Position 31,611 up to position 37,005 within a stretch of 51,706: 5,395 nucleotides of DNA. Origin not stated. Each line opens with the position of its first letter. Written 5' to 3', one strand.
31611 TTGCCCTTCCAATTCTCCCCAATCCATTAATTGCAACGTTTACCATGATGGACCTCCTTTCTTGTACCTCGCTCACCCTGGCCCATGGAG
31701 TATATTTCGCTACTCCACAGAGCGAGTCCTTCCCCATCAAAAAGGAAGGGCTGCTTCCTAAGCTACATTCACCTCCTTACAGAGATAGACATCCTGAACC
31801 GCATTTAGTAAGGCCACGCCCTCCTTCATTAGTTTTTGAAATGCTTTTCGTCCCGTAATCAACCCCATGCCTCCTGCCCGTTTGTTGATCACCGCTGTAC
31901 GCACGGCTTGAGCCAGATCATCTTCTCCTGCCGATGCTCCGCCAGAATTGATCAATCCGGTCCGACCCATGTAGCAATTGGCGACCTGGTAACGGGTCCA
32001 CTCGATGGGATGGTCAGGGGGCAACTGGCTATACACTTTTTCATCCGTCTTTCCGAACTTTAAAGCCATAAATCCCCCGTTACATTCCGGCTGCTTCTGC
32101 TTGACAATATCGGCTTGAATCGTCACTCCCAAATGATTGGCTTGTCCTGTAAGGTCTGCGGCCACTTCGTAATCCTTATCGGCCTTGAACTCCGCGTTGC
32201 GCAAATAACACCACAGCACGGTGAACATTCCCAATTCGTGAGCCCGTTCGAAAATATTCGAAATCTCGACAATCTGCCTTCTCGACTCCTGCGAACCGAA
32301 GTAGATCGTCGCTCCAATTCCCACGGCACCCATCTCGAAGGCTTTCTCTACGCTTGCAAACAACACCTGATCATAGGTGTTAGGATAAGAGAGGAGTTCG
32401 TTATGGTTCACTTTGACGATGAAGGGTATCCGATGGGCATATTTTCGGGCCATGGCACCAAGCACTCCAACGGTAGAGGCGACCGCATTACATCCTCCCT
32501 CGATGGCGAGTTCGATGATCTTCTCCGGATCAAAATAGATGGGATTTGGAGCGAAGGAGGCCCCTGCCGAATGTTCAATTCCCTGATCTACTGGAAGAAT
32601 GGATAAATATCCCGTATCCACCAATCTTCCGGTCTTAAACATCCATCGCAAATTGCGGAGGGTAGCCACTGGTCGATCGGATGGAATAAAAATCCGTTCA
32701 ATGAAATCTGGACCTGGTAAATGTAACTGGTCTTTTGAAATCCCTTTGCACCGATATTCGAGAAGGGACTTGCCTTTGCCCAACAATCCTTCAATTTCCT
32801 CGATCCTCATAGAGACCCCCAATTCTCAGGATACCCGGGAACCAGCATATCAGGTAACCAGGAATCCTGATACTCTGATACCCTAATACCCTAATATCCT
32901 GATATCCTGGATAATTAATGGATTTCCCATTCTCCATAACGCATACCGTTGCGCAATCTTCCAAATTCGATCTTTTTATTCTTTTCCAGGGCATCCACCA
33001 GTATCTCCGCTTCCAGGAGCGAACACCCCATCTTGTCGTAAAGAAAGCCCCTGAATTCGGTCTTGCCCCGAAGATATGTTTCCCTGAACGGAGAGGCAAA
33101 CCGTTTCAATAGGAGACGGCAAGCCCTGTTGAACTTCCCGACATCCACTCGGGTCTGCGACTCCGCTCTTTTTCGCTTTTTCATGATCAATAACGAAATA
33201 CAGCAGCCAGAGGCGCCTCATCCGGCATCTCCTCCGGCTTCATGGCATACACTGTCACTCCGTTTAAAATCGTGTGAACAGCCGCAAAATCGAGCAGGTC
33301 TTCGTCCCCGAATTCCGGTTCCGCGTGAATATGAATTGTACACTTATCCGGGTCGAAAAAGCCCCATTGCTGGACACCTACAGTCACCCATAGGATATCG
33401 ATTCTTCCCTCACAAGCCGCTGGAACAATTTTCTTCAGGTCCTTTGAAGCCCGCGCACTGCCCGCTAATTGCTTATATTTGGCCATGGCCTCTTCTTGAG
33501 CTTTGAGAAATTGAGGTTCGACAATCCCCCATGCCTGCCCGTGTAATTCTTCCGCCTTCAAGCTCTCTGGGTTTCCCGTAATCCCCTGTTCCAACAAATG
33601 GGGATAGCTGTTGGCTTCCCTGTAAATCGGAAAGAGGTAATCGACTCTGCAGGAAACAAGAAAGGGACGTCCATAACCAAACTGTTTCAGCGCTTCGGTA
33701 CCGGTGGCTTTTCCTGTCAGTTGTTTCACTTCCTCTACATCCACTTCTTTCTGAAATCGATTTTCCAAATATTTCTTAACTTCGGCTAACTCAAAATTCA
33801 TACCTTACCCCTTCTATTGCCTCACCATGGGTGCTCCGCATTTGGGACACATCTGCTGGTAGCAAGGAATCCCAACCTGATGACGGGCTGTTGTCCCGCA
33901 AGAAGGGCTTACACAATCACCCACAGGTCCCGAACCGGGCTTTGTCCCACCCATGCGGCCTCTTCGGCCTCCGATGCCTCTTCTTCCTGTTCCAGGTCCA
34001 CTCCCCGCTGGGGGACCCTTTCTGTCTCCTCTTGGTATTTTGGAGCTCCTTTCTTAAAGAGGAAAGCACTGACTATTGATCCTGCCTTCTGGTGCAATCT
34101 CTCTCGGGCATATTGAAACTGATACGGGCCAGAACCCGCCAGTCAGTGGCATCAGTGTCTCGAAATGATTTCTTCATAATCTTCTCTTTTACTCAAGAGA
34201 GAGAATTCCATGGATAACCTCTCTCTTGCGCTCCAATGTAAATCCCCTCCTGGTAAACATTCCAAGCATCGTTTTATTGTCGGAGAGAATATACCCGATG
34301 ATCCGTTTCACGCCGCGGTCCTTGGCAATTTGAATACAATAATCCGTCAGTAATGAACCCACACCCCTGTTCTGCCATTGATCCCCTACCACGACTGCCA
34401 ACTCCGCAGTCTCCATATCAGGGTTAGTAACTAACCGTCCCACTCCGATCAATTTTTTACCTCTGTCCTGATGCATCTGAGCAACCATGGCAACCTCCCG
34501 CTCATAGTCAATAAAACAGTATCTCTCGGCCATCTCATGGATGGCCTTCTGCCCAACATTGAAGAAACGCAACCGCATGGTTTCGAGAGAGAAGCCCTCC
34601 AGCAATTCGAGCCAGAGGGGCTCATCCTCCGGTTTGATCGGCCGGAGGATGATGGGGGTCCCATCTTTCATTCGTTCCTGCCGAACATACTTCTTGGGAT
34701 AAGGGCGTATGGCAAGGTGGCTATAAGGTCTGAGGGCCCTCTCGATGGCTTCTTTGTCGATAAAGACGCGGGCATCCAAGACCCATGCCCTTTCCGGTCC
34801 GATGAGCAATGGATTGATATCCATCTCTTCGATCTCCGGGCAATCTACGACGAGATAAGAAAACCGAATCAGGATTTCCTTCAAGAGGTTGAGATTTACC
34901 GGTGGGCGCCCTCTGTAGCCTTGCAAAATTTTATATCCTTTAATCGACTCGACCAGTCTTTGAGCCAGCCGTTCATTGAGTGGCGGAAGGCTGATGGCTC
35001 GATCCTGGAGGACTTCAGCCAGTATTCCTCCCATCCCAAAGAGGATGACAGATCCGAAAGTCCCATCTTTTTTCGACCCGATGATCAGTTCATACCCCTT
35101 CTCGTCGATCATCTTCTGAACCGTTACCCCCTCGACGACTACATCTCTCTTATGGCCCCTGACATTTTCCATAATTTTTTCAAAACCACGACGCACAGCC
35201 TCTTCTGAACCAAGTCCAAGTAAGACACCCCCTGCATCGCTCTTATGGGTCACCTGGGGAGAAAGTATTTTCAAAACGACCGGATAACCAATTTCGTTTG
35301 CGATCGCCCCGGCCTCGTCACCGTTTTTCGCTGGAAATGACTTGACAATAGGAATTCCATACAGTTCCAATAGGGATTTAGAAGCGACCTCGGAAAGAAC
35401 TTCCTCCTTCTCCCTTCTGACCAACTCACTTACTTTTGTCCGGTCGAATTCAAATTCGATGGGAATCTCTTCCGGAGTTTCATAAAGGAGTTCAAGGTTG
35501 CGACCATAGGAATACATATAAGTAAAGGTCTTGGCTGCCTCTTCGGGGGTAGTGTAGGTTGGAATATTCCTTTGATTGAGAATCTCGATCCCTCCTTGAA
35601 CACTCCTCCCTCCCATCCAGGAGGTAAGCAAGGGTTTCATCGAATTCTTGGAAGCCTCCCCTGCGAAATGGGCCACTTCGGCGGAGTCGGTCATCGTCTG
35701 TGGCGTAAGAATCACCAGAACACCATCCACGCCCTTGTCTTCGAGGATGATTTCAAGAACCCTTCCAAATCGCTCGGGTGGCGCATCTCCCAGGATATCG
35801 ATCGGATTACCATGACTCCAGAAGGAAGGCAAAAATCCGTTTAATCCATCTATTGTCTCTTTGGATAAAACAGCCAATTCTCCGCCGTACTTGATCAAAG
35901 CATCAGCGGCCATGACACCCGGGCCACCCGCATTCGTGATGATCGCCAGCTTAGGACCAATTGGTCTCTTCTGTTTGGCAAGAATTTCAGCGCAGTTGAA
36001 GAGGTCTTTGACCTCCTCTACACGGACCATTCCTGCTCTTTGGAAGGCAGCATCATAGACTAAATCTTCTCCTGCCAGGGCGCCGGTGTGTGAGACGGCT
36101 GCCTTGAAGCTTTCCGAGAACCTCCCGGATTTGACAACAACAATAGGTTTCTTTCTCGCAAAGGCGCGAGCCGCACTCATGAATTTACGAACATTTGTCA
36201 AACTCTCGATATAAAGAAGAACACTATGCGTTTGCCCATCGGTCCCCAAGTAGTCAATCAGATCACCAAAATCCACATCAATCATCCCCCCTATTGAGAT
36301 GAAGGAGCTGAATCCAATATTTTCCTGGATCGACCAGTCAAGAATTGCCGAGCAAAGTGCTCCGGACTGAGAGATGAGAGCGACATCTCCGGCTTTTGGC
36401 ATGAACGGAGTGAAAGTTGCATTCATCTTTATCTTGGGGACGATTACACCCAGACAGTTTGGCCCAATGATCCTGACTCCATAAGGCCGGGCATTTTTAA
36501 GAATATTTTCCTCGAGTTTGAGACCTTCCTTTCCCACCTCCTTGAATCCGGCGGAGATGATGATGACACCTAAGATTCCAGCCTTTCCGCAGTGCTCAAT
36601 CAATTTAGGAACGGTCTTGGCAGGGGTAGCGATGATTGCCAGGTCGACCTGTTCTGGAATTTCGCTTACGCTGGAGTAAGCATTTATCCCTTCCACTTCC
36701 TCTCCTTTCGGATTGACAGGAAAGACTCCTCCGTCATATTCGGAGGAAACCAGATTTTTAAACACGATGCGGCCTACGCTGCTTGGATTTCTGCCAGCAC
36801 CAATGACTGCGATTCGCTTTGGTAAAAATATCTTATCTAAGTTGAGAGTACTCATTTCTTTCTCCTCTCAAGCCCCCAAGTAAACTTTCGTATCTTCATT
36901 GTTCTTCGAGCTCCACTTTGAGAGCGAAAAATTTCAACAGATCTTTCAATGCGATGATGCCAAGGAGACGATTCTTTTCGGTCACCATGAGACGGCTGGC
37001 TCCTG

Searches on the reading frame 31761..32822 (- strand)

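Call 46: search_protein_families(library=pfam, proteins=[window:31761-32822:-], max_evalue=0.00001)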
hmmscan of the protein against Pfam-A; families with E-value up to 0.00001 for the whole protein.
window:31761-32822:- (354 aa): 1 family
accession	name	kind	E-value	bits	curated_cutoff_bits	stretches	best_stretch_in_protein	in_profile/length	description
PF01791.15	DeoC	-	5.6e-63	213.1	23.8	1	74-330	2-229/229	DeoC/LacD family aldolase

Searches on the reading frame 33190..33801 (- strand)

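Call 46: search_protein_families(library=pfam, proteins=[window:33190-33801:-], max_evalue=0.00001)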
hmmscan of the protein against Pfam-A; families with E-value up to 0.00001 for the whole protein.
window:33190-33801:- (204 aa): 5 families
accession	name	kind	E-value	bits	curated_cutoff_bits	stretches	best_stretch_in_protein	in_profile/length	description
PF18845.6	baeRF_family3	-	2.1e-21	77.5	31.5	1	44-133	80-168/168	Bacterial archaeo-eukaryotic release factor family 3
PF18849.6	baeRF_family7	-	4.7e-15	56.4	27.2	1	47-96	95-144/144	Bacterial archaeo-eukaryotic release factor family 7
PF18848.6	baeRF_family6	-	6.6e-09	36.7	27.5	1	53-95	106-148/149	Bacterial archaeo-eukaryotic release factor family 6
PF18851.6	baeRF_family8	-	3.8e-07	30.5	27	1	57-95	96-134/141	Bacterial archaeo-eukaryotic release factor family 8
PF18855.6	baeRF_family11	-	8.3e-06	26.6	27.2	0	55-93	94-132/139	Bacterial archaeo-eukaryotic release factor family 11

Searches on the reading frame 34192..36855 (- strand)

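Call 46: search_protein_families(library=pfam, proteins=[window:34192-36855:-], max_evalue=0.00001)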
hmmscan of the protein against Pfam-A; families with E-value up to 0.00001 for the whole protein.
window:34192-36855:- (888 aa): 7 families
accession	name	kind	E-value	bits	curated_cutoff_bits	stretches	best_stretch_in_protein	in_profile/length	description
PF13549.11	ATP-grasp_5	-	1.6e-83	279.9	27.6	1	479-699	2-221/221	ATP-grasp domain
PF13607.11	Succ_CoA_lig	-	1e-54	184.5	27.4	1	155-292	1-138/138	Succinyl-CoA ligase like flavodoxin domain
PF13380.12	CoA_binding_2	-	4.6e-25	88.8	22.8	1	13-138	1-114/116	CoA binding domain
PF02629.25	CoA_binding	-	7.8e-16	59.1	22.3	1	13-103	4-97/97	CoA binding domain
PF19045.5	Ligase_CoA_2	-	2.2e-12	47.7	23.7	1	304-450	2-154/162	Ligase-CoA domain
PF00583.31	Acetyltransf_1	-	1.4e-10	41.9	20.7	1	774-872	17-116/116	Acetyltransferase (GNAT) family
PF13302.13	Acetyltransf_3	-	6e-08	33.9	25.4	1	735-873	2-138/138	Acetyltransferase (GNAT) domain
